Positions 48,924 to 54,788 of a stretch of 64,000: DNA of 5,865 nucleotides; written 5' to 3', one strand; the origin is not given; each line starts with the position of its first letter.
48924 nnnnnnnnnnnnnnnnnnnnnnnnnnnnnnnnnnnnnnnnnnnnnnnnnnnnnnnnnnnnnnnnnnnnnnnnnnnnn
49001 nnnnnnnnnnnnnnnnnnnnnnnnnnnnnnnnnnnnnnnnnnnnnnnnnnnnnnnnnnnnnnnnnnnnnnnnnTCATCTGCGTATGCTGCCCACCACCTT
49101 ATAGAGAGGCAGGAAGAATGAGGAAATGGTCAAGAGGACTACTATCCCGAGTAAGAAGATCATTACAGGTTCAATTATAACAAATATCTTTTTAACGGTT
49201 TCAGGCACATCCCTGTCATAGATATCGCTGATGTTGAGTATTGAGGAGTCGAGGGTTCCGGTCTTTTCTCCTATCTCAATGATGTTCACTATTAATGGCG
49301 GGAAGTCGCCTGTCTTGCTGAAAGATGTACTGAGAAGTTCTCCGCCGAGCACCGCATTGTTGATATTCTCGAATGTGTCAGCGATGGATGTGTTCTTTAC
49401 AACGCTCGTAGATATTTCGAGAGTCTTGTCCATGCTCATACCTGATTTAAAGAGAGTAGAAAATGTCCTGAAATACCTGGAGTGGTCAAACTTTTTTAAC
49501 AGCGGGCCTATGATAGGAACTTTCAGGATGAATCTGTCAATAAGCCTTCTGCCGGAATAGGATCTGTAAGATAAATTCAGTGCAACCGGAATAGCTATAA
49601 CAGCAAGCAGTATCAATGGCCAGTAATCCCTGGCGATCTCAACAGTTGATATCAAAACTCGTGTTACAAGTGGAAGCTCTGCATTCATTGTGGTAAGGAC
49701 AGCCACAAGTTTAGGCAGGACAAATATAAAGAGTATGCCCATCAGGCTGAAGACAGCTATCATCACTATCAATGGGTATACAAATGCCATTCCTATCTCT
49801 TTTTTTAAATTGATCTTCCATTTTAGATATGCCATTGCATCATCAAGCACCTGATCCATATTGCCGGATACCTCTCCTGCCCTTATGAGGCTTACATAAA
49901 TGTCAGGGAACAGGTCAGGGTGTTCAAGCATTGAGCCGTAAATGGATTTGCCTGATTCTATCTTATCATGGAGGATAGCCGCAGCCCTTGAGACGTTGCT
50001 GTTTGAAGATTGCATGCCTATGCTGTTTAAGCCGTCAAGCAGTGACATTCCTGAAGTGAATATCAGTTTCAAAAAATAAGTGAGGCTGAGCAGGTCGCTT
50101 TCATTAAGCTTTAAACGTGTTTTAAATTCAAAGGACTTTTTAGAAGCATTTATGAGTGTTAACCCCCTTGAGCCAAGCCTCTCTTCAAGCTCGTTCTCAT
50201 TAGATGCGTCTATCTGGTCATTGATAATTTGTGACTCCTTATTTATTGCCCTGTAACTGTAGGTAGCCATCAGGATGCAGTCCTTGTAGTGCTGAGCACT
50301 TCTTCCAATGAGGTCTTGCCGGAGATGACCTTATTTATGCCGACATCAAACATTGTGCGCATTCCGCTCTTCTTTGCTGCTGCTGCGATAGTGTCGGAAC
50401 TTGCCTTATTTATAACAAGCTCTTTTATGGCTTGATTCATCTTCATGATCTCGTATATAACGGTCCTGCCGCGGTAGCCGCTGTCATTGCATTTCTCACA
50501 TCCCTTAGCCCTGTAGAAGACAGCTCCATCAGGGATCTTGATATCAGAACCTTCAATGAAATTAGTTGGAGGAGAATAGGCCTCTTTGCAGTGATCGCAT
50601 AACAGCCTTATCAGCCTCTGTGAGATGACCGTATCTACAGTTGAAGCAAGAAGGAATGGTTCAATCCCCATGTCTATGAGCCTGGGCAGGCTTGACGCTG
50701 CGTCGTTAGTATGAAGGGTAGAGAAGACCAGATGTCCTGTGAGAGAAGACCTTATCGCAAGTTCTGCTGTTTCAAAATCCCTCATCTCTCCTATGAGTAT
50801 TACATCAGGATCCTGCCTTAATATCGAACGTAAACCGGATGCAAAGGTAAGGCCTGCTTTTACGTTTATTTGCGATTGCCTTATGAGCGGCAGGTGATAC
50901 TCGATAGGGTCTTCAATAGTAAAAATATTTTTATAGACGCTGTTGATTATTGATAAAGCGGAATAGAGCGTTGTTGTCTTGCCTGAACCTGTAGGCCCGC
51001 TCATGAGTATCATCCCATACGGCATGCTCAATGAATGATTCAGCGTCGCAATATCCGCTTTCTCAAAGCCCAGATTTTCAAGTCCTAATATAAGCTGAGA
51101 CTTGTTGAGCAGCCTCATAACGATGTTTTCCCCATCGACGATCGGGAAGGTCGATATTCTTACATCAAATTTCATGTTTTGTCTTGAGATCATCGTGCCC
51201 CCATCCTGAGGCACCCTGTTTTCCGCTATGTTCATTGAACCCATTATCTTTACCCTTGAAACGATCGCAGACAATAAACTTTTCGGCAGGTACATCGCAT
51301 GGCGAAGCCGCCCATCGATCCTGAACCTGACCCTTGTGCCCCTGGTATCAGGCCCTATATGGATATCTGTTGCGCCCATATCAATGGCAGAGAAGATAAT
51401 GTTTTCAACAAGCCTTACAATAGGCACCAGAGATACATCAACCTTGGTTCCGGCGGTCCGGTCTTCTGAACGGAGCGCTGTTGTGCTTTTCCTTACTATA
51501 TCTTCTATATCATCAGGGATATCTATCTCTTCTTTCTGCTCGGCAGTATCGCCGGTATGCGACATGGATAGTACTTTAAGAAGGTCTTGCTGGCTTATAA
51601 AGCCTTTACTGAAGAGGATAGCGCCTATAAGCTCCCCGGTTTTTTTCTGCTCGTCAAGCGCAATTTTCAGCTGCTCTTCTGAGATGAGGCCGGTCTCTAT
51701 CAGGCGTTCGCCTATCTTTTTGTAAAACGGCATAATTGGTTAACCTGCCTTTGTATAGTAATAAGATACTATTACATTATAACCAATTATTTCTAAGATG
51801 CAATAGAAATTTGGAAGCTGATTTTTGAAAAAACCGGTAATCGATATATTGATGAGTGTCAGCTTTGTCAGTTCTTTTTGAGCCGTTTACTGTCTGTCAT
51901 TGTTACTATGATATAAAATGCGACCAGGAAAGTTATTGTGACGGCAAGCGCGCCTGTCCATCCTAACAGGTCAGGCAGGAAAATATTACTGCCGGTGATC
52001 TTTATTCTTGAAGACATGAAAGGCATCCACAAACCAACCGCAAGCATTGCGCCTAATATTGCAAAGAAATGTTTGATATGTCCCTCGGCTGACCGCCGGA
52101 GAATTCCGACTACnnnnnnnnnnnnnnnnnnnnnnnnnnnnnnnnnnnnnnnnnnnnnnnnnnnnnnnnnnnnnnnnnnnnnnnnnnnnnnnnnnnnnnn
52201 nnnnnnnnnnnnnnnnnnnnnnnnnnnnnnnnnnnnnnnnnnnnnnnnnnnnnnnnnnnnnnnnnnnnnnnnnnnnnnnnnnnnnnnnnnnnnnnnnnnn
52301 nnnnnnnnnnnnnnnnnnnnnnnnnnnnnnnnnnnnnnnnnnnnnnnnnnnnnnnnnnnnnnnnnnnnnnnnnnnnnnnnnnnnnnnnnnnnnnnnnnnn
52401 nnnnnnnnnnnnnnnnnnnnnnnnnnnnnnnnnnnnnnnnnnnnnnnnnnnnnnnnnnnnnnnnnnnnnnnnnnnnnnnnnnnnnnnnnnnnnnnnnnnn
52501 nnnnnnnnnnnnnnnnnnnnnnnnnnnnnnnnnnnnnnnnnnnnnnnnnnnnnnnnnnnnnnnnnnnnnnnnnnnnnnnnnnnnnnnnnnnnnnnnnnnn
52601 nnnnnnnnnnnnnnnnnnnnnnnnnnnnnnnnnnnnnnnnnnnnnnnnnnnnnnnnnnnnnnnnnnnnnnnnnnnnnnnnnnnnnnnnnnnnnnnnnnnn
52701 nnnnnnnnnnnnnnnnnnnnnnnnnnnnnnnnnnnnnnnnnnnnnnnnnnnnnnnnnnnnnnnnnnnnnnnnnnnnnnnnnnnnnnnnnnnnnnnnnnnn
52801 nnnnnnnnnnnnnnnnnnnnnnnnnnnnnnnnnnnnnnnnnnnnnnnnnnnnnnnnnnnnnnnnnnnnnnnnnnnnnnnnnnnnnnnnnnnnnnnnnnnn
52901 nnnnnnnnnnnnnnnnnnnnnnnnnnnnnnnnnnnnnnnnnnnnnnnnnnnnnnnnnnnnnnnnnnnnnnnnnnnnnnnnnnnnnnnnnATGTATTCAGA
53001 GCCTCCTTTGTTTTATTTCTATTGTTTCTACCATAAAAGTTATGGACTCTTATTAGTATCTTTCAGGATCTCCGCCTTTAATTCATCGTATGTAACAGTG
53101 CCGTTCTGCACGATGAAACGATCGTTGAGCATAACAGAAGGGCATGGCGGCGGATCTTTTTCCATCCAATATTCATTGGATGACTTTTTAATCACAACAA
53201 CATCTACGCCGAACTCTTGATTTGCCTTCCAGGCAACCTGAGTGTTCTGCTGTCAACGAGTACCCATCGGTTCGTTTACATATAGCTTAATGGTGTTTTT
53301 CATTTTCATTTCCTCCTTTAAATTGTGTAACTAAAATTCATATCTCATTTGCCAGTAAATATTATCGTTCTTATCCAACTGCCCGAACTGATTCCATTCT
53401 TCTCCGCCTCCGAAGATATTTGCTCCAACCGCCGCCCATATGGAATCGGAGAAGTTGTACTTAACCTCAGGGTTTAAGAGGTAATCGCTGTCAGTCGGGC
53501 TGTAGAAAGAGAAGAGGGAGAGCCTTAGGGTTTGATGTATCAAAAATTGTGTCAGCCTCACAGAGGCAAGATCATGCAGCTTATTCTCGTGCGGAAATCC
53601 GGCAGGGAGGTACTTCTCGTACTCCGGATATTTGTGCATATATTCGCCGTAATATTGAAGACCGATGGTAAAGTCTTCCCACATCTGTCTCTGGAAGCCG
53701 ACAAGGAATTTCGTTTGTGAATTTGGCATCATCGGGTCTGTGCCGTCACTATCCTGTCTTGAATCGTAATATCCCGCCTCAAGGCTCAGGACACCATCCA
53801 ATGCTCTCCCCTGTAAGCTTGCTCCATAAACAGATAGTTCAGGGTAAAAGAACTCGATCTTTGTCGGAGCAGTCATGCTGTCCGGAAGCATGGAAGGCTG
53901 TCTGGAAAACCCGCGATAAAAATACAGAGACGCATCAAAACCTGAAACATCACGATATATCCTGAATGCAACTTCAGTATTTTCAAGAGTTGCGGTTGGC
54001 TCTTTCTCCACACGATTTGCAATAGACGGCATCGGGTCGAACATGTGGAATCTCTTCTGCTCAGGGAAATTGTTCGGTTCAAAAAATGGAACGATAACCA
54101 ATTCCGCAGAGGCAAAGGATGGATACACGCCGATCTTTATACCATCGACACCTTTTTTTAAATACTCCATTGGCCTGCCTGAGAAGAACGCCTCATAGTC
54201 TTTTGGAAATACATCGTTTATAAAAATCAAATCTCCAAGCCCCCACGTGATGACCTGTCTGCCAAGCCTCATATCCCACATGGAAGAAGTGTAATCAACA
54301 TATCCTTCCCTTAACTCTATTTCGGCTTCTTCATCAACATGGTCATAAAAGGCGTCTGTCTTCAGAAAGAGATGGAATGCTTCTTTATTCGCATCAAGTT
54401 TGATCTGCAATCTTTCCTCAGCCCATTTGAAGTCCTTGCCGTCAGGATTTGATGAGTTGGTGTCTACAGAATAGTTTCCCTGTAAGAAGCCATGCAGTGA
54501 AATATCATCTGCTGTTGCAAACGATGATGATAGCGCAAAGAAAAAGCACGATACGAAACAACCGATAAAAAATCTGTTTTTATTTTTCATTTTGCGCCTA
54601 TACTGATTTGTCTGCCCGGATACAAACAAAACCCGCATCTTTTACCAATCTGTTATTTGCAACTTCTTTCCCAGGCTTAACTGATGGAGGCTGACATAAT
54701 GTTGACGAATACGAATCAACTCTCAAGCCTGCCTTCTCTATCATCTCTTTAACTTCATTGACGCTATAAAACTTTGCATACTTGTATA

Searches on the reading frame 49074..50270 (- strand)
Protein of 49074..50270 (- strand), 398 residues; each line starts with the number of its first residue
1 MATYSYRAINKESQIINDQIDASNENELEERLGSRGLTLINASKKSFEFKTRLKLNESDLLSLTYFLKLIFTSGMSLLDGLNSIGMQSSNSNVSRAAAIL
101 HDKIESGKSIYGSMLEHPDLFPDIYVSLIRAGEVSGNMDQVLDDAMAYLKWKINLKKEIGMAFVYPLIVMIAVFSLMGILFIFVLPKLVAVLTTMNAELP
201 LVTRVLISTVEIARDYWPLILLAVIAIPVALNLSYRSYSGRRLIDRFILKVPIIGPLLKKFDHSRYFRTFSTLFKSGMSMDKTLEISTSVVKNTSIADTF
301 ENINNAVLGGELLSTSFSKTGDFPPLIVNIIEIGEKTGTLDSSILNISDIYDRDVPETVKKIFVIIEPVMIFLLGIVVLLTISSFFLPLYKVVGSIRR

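Call 10: search_protein_families(library=ncbifam, max_evalue=1, proteins=[window:49074-50270:-])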
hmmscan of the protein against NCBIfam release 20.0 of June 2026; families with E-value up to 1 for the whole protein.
window:49074-50270:- (398 aa): 6 families
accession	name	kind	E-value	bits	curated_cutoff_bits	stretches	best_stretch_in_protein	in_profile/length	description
TIGR02120.1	GspF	equivalog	2e-85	287.4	424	1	4-392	1-397/401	type II secretion system inner membrane protein GspF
NF052607.1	T4PiliAsmPilCThrm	equivalog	1.1e-78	265.1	700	1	1-396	1-404/406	type IV pilus assembly protein PilC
NF052606.1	T4PiliAsmPilCMyx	equivalog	1.3e-68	231.7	700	1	2-396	20-418/419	type IV pilus assembly protein PilC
NF047826.1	T3SSXpsF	equivalog_domain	1.5e-56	191.9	650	1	1-396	1-404/405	type II secretion system protein XpsF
NF007861.0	PRK10573.1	equivalog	7.1e-55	186.7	401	1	4-392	7-394/401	protein transport protein HofC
NF041012.2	T4P_ComGB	equivalog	1.4e-40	139.6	240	1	67-393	10-331/332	competence type IV pilus assembly protein ComGB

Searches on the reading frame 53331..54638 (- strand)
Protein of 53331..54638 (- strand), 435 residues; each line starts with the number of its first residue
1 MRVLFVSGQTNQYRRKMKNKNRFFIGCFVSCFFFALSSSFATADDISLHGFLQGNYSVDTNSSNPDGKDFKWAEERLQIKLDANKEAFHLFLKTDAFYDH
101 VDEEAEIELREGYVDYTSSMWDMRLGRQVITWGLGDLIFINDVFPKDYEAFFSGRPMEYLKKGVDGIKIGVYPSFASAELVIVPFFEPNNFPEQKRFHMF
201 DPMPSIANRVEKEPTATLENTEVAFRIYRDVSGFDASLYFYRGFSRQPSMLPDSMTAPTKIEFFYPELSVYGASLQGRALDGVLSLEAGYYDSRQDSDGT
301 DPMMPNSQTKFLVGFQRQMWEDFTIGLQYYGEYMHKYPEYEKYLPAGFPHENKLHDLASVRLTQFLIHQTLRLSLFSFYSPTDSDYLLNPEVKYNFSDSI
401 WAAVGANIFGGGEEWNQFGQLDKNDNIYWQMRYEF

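Call 7: search_protein_families(library=pfam, max_evalue=1, proteins=[window:53331-54638:-])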
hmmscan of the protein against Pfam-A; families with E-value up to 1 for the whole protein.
window:53331-54638:- (435 aa): 2 families
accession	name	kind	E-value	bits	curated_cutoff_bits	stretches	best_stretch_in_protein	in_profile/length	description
PF06980.17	DUF1302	-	6.1e-05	22.7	23.2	1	105-151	142-194/541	Protein of unknown function (DUF1302)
PF14052.12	Caps_assemb_Wzi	-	0.0035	16.8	30.1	1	74-135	63-96/392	Capsule assembly protein Wzi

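Call 10: search_protein_families(library=ncbifam, max_evalue=1, proteins=[window:53331-54638:-])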
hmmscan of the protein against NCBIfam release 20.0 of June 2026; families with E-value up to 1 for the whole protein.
window:53331-54638:- (435 aa): 1 family
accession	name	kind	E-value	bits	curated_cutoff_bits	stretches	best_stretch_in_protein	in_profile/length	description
NF001929.0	PRK00704.1-6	equivalog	0.076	12.8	316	1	105-144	114-153/163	photosystem I reaction center protein subunit XI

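Call 26: find_encoding_contigs(protein=window:53331-54638:-, flank=10000, max_places=3)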
Protein window:53331-54638:- (435 aa): 1 contig read that carries it; 1 place shown.
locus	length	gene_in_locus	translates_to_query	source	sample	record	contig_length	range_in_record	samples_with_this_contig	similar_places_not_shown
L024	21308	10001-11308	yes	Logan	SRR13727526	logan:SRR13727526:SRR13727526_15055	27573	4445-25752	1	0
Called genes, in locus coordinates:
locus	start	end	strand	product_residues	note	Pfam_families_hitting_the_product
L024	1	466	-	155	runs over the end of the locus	PF00027:cNMP_binding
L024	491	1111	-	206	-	PF05494:MlaC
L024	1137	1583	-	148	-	PF02470:MlaD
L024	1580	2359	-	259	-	PF00005:ABC_tran, PF13304:AAA_21 (weak)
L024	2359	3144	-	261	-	PF02405:MlaE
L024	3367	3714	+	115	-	PF12840:HTH_20, PF01022:HTH_5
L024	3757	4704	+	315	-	PF00070:Pyr_redox (faint), PF07992:Pyr_redox_2, PF21706:FCSD_central (weak)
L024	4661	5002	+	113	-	-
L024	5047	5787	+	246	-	PF01925:TauE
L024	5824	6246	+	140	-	PF13686:DrsE_2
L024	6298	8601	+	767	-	PF03176:MMPL, PF02460:Patched (weak), PF12349:Sterol-sensing, PF03176:MMPL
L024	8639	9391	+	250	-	PF17131:TP_0789-like, PF07044:DUF1329 (weak)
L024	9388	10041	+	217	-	PF13489:Methyltransf_23, PF01209:Ubie_methyltran (faint), PF08241:Methyltransf_11, PF08242:Methyltransf_12 (weak), PF13649:Methyltransf_25, PF13847:Methyltransf_31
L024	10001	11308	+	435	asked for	-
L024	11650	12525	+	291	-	PF04143:Sulf_transp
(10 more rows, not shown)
